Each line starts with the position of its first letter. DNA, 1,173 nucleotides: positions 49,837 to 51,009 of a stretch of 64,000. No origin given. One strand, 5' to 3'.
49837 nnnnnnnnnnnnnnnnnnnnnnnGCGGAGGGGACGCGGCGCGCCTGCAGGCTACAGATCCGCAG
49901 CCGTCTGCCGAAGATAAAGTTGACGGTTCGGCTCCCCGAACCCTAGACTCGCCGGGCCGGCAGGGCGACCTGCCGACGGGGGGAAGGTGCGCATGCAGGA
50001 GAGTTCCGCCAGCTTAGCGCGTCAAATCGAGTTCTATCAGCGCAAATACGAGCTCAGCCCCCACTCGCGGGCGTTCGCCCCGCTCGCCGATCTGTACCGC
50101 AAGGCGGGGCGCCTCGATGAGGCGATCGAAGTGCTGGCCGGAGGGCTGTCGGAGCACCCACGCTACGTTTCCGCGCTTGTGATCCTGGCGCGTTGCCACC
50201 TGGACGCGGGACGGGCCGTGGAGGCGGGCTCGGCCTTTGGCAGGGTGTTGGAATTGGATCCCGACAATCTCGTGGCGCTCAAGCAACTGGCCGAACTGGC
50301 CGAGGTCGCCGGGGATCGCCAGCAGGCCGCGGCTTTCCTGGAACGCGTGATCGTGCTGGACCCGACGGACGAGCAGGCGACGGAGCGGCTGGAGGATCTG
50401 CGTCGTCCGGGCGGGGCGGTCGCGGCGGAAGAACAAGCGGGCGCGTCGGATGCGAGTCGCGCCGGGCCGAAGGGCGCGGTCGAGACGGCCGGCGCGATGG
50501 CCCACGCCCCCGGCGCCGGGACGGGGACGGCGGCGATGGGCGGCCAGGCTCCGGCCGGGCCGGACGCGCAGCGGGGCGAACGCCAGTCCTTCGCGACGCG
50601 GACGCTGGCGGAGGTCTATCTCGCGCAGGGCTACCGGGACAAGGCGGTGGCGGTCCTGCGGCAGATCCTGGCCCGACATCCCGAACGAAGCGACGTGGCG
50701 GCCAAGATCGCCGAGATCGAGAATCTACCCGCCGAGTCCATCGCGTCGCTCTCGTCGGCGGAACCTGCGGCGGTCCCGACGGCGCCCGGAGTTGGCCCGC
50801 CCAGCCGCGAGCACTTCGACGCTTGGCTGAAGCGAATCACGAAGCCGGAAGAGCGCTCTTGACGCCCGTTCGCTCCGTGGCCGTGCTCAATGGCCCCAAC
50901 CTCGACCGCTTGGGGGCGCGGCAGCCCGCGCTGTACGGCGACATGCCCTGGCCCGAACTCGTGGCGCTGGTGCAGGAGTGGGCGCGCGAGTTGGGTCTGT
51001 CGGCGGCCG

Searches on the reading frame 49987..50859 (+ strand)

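Call 45: search_protein_families(library=pfam, proteins=[window:49987-50859:+], max_evalue=0.0001)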
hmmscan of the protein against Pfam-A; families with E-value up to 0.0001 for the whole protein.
window:49987-50859:+ (291 aa): 14 families
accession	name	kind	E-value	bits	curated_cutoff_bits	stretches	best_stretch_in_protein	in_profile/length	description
PF14559.12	TPR_19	-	1.4e-19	70.6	25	2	72-131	2-61/68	Tetratricopeptide repeat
PF13428.12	TPR_14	-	9.6e-19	66.4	23.5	1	204-243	4-43/44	Tetratricopeptide repeat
PF07719.23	TPR_2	-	2.1e-16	59.1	27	0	63-94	3-34/34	Tetratricopeptide repeat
PF13176.12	TPR_7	-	8.4e-14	50.9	27.9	0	207-234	5-32/36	Tetratricopeptide repeat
PF13174.12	TPR_6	-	8.5e-13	48.5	26.3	0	207-233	6-32/33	Tetratricopeptide repeat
PF13432.12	TPR_16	-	2.4e-11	44.3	32.7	1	33-94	3-64/65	Tetratricopeptide repeat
PF13181.12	TPR_8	-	5.3e-10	39.1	25.7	0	33-50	7-24/34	Tetratricopeptide repeat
PF00515.34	TPR_1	-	1.1e-08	35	27.8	0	97-128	3-34/34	Tetratricopeptide repeat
PF07721.20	TPR_4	-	4.7e-08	33.3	27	0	203-226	3-26/26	Tetratricopeptide repeat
PF13424.12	TPR_12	-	3.7e-07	30.7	30.1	0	63-121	5-71/77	Tetratricopeptide repeat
PF13431.12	TPR_17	-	4.1e-07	30.2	24.4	0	84-110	2-28/34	Tetratricopeptide repeat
PF12895.13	ANAPC3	-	1.2e-06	29.1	27.2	0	17-86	12-81/82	Anaphase-promoting complex, cyclosome, subunit 3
PF25064.1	ARM_TT21_5th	-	6.6e-06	26.9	27.8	0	63-121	3-61/117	TT21 fifth ARM repeats domain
PF23914.1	TPR_CcmH_CycH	-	7.3e-06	26.3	42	1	54-132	43-124/158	Cytochrome c-type biogenesis protein H TPR domain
